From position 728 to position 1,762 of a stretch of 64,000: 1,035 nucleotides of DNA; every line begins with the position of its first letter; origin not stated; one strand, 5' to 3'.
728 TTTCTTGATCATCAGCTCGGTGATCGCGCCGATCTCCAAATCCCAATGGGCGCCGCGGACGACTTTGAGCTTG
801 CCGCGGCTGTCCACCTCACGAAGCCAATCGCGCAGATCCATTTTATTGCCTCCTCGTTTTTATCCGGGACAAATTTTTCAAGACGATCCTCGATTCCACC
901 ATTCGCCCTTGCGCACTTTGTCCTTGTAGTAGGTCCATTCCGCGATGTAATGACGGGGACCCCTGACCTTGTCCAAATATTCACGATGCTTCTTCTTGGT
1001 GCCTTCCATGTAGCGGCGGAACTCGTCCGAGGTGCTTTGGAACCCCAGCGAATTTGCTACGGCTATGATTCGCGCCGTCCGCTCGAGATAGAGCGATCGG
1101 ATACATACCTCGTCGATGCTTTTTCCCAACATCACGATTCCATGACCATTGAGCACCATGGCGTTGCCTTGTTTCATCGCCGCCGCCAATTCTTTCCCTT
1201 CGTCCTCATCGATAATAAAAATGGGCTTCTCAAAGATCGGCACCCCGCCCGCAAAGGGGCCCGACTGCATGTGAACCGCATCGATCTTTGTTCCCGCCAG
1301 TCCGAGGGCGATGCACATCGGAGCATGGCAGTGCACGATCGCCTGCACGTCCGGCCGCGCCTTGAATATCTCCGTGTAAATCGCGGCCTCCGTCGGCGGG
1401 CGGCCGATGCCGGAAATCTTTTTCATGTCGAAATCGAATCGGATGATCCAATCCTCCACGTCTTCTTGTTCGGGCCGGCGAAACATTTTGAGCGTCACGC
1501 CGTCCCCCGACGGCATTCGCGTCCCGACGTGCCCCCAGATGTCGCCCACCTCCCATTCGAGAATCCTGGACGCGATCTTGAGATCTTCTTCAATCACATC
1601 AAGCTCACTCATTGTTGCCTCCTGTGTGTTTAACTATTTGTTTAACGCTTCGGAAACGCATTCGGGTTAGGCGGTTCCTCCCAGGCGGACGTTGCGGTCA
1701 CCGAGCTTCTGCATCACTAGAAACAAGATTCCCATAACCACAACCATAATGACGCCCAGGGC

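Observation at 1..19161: Candidate (hetero)aromatic-acid catabolic island: two UbiD decarboxylases, class II aldolase, three-subunit Mo-hydroxylase, multi-SBP ABC importer, asparaginase, hbd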

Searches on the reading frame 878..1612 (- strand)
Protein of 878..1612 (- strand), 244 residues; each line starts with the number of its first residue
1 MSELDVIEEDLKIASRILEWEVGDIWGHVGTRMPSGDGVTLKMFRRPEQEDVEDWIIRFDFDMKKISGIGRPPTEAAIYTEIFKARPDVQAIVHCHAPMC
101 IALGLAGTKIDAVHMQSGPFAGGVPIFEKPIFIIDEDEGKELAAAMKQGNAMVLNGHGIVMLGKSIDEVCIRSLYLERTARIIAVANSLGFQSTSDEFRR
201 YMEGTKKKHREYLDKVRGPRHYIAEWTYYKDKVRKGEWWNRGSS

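Call 6: search_protein_families(library=pfam, proteins=[window:878-1612:-])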
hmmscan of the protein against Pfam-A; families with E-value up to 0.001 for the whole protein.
window:878-1612:- (244 aa): 1 family
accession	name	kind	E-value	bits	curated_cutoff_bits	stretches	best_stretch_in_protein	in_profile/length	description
PF00596.27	Aldolase_II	-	9.1e-26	91.3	22.2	1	24-182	18-181/183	Class II Aldolase and Adducin N-terminal domain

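Call 11: find_encoding_contigs(protein=window:878-1612:-, flank=10000, max_places=10)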
Protein window:878-1612:- (244 aa): 6 contigs read that carry it; 4 places shown.
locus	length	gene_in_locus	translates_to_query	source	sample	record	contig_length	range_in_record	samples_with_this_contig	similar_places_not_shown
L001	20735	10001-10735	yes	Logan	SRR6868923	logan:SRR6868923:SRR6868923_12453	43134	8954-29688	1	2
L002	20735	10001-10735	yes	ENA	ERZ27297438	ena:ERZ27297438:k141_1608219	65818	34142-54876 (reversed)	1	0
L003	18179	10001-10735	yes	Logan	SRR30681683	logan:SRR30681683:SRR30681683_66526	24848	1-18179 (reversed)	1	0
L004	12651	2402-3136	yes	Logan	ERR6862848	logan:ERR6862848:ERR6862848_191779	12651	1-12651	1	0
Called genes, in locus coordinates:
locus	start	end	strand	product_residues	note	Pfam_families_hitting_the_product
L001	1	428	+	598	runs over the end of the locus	PF00528:BPD_transp_1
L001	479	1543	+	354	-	PF00005:ABC_tran, PF13304:AAA_21 (faint), PF08402:TOBE_2 (weak)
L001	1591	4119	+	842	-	PF01315:Ald_Xan_dh_C, PF02738:MoCoBD_1, PF20256:MoCoBD_2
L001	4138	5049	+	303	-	PF00941:FAD_binding_5, PF03450:CO_deh_flav_C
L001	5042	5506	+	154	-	PF00111:Fer2, PF13085:Fer2_3 (weak), PF01799:Fer2_2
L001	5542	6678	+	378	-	PF13416:SBP_bac_8, PF13343:SBP_bac_6 (weak)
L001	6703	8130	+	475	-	PF20695:UbiD_N, PF01977:UbiD, PF20696:UbiD_C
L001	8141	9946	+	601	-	PF00528:BPD_transp_1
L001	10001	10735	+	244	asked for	PF00596:Aldolase_II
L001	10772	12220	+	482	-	PF20695:UbiD_N, PF01977:UbiD, PF20696:UbiD_C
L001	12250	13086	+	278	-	PF04199:Cyclase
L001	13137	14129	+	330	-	PF00296:Bac_luciferase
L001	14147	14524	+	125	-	PF01042:Ribonuc_L-PSP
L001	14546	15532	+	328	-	PF16868:NMT1_3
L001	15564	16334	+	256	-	PF09339:HTH_IclR, PF01614:IclR_C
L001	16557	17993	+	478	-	PF20695:UbiD_N, PF01977:UbiD, PF20696:UbiD_C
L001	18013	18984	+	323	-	PF00296:Bac_luciferase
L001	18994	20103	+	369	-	PF01547:SBP_bac_1 (weak), PF13416:SBP_bac_8, PF13343:SBP_bac_6 (weak), PF13531:SBP_bac_11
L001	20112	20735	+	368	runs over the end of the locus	PF00005:ABC_tran, PF13304:AAA_21 (faint), PF13401:AAA_22 (weak), PF08402:TOBE_2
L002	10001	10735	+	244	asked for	PF00596:Aldolase_II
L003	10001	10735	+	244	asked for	PF00596:Aldolase_II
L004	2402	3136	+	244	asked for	PF00596:Aldolase_II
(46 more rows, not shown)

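Call 12: search_protein_families(library=ncbifam, proteins=[window:878-1612:-], max_evalue=0.00001)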
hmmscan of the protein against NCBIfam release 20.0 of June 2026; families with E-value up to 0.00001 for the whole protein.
window:878-1612:- (244 aa): 21 families
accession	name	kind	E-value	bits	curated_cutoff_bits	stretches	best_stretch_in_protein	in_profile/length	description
NF005484.0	PRK07090.1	equivalog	1.3e-21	77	261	1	27-191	53-218/260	aldolase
NF053537.1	DhpthDcsPhtC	equivalog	2.4e-20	72.9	200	1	67-190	69-197/232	3,4-dihydroxyphthalate decarboxylase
NF004855.0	PRK06208.1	subfamily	1.1e-16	60.9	255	1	77-190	117-231/274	class II aldolase/adducin family protein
NF005123.0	PRK06557.1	subfamily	1.2e-14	54.6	251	1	27-191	34-200/223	L-ribulose-5-phosphate 4-epimerase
NF006208.0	PRK08333.1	equivalog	1e-13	51.4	267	1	54-182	52-179/189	aldolase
NF005068.0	PRK06486.1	equivalog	1.1e-13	51.1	269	1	54-190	77-216/262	aldolase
NF005186.0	PRK06661.1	equivalog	3.5e-13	49.8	339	1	73-189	76-193/235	hypothetical protein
NF040649.1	FucA_Meth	equivalog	7e-12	45.6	250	1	69-187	62-177/179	L-fuculose phosphate aldolase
NF053831.1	RU1PAldHalo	equivalog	7.8e-12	45.1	300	1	60-192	56-188/208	ribulose-1-phosphate aldolase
NF006413.0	PRK08660.1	equivalog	2.2e-11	44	203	1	74-187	68-178/184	aldolase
NF005451.0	PRK07044.1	subfamily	2.9e-11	42.9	207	1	77-196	97-216/256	aldolase II superfamily protein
NF005689.0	PRK07490.1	equivalog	5.5e-10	38.8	260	1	74-191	86-204/248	hypothetical protein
NF005984.0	PRK08087.1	subfamily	1.5e-09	37.9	264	1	56-169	55-167/215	L-fuculose-phosphate aldolase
NF005302.0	PRK06833.1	equivalog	7.5e-09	35.4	264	1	55-193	56-193/214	L-fuculose-phosphate aldolase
NF043034.1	OxoTetrPhDc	equivalog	1.3e-08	34.9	250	1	57-187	56-189/205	3-oxo-tetronate 4-phosphate decarboxylase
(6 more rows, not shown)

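Call 14: search_solved_structures(query=L001:10772-12220:+, max_evalue=0.00001)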
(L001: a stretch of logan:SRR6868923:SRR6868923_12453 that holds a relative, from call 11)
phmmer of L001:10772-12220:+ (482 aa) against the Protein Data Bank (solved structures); distinct sequences matched with E-value up to 0.00001: 40.
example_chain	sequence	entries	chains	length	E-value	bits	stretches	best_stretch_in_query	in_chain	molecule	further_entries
7pda_A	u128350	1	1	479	2.3e-85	290.7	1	7-479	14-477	UbiD family decarboxylase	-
2idb_A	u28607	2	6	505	5.7e-43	150.8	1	2-430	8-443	3-octaprenyl-4-hydroxybenzoate carboxy-lyase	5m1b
5m1c_A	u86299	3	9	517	6.2e-43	150.7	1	2-430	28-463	3-octaprenyl-4-hydroxybenzoate carboxy-lyase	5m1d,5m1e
7ae4_A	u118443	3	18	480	2e-40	142.4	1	2-457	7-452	Phenolic acid decarboxylase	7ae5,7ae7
7abo_C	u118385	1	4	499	1.5e-39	139.6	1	8-415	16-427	UbiD-like decarboxylase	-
7abn_D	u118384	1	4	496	3.7e-39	138.3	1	8-415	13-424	UbiD-like decarboxylase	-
4ip2_A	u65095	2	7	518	4.3e-39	138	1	8-415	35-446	Aromatic Acid Decarboxylase | PA0254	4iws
6h6v_A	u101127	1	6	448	2.6e-35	125.6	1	2-453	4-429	3-polyprenyl-4-hydroxybenzoate decarboxylase and related decarboxylases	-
6h6x_B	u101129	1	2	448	5e-35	124.6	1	2-453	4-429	3-polyprenyl-4-hydroxybenzoate decarboxylase and related decarboxylases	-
6da6_A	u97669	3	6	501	1.5e-32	116.4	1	2-425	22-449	UbiD-like decarboxylase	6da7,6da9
9gqr_A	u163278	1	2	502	1.4e-31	113.3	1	3-458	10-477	decarboxylase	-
7nf0_A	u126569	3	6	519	2.9e-27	99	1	23-414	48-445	Ferulic acid decarboxylase 1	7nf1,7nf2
7ney_A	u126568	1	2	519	1.3e-26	96.8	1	24-447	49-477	Ferulic acid decarboxylase 1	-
6r2z_A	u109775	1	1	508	9.1e-26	94.1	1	26-455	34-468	Ferulic acid decarboxylase 1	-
4za4_A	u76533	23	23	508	1.1e-25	93.8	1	26-455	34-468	Fdc1 | Putative uncharacterized protein An03g06590 | A niger Fdc1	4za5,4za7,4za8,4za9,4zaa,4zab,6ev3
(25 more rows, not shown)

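Call 17: search_solved_structures(query=window:878-1612:-, max_evalue=0.001)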
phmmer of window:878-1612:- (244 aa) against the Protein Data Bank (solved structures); distinct sequences matched with E-value up to 0.001: 33.
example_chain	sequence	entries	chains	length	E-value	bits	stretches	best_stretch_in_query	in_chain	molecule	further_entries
2z7b_A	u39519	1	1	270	2.6e-15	59.8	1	9-188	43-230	Mlr6791 protein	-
8iqa_A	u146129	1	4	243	1.1e-14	57.7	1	21-186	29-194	Aldolase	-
8ix6_A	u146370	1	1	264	1.3e-14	57.5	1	25-192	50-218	Aldolase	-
8il8_A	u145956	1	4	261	1.3e-14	57.5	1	24-186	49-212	Aldolase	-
4xxf_A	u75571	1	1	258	3.4e-11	46.3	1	78-197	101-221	Fuculose-1-phosphate aldolase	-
9ryg_A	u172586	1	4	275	1.9e-10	43.8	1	57-188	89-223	Decarboxylase NovR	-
7x78_A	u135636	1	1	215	5.1e-10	42.5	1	31-170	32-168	L-fuculose phosphate aldolase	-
1dzz_P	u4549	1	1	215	1.3e-08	37.8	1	36-169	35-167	L-fuculose phosphate aldolase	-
1dzv_P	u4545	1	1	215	1.3e-08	37.8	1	36-169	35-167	L-fuculose phosphate aldolase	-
1e4a_P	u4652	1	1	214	1.5e-08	37.6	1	29-169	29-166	L-FUCULOSE 1-PHOSPHATE ALDOLASE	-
1fua_A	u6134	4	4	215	1.7e-08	37.5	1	36-169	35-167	L-FUCULOSE-1-PHOSPHATE ALDOLASE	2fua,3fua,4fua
1dzx_P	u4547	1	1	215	1.7e-08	37.5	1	36-169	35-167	L-fuculose phosphate aldolase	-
1dzy_P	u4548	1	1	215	1.7e-08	37.5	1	36-169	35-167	L-FUCULOSE-1-PHOSPHATE ALDOLASE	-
1dzu_P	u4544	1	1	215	1.7e-08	37.4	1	36-169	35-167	L-fuculose phosphate aldolase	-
1e4c_P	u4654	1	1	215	1.7e-08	37.4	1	36-169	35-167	L-FUCULOSE 1-PHOSPHATE ALDOLASE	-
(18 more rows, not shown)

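Call 27: search_solved_structures(query=L001:12250-13086:+, max_evalue=0.001)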
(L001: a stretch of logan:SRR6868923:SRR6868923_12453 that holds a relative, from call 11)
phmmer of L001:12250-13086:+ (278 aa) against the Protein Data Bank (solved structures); distinct sequences matched with E-value up to 0.001: 8.
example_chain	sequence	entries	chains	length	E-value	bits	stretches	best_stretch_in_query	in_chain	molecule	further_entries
5ibz_A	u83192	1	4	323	5.9e-24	87.9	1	2-277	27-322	Uncharacterized protein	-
5nnb_A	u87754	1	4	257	2.1e-05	27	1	27-278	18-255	isatin hydrolase A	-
5nna_A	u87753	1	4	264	2.3e-05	26.9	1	27-278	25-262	isatin hydrolase A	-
8hmo_A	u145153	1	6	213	5.4e-05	25.7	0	181-271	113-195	Metal-dependent hydrolase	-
1r61_A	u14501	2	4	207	7.9e-05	25.1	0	157-271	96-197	metal-dependent hydrolase | Hydrolase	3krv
4co9_A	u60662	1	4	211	0.00024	23.5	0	188-275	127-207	KYNURENINE FORMAMIDASE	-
4cz1_A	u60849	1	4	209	0.00025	23.5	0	188-275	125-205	KYNURENINE FORMAMIDASE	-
5nmp_A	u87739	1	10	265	0.00031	23.1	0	27-278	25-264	Isatin hydrolase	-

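Call 28: search_solved_structures(query=L001:13137-14129:+, max_evalue=0.00001)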
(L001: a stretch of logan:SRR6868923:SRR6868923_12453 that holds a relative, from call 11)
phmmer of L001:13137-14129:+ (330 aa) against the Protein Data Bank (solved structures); distinct sequences matched with E-value up to 0.00001: 16.
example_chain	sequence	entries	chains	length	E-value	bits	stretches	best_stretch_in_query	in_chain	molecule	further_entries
8qq8_A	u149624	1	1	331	2.7e-39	138.4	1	5-329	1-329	5,10-methylenetetrahydromethanopterin reductase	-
8qpl_A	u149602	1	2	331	2.8e-39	138.3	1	5-329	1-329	5,10-methylenetetrahydromethanopterin reductase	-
8qpm_A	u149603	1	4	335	2.9e-39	138.3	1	5-329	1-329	5,10-methylenetetrahydromethanopterin reductase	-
1z69_A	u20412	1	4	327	3.1e-33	118.5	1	5-326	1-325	Coenzyme F420-dependent N(5),N(10)-methylenetetrahydromethanopterin reductase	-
1f07_A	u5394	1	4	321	8.8e-33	117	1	5-303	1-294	COENZYME F420-DEPENDENT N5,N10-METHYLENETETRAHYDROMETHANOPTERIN REDUCTASE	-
1ezw_A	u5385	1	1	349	2.5e-23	85.9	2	4-101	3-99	COENZYME F420-DEPENDENT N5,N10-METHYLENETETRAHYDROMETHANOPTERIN REDUCTASE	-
9fp4_A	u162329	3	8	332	4.2e-15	58.9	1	20-222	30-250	F420-dependent hydroxymycolic acid dehydrogenase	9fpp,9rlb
1rhc_A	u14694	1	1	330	5.4e-12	48.7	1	8-187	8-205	F420-dependent alcohol dehydrogenase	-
3b4y_A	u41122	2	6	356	1.4e-11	47.3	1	6-219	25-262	PROBABLE F420-DEPENDENT GLUCOSE-6-PHOSPHATE DEHYDROGENASE FGD1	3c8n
9hav_A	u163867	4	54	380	2.7e-11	46.4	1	20-211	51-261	Luciferase family protein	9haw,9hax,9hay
5lxe_A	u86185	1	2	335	3.9e-10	42.6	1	5-199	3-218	F420-dependent glucose-6-phosphate dehydrogenase 1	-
6ket_A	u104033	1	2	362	3.6e-09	39.4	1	24-252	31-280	PuwE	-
7bip_A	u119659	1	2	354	1.8e-08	37.1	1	6-222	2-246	Luciferase-like monooxygenase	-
4us5_D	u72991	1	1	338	5e-07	32.4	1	11-99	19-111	LUCIFERASE-LIKE MONOOXYGENASE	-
4us5_A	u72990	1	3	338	5.3e-07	32.3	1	11-99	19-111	LUCIFERASE-LIKE MONOOXYGENASE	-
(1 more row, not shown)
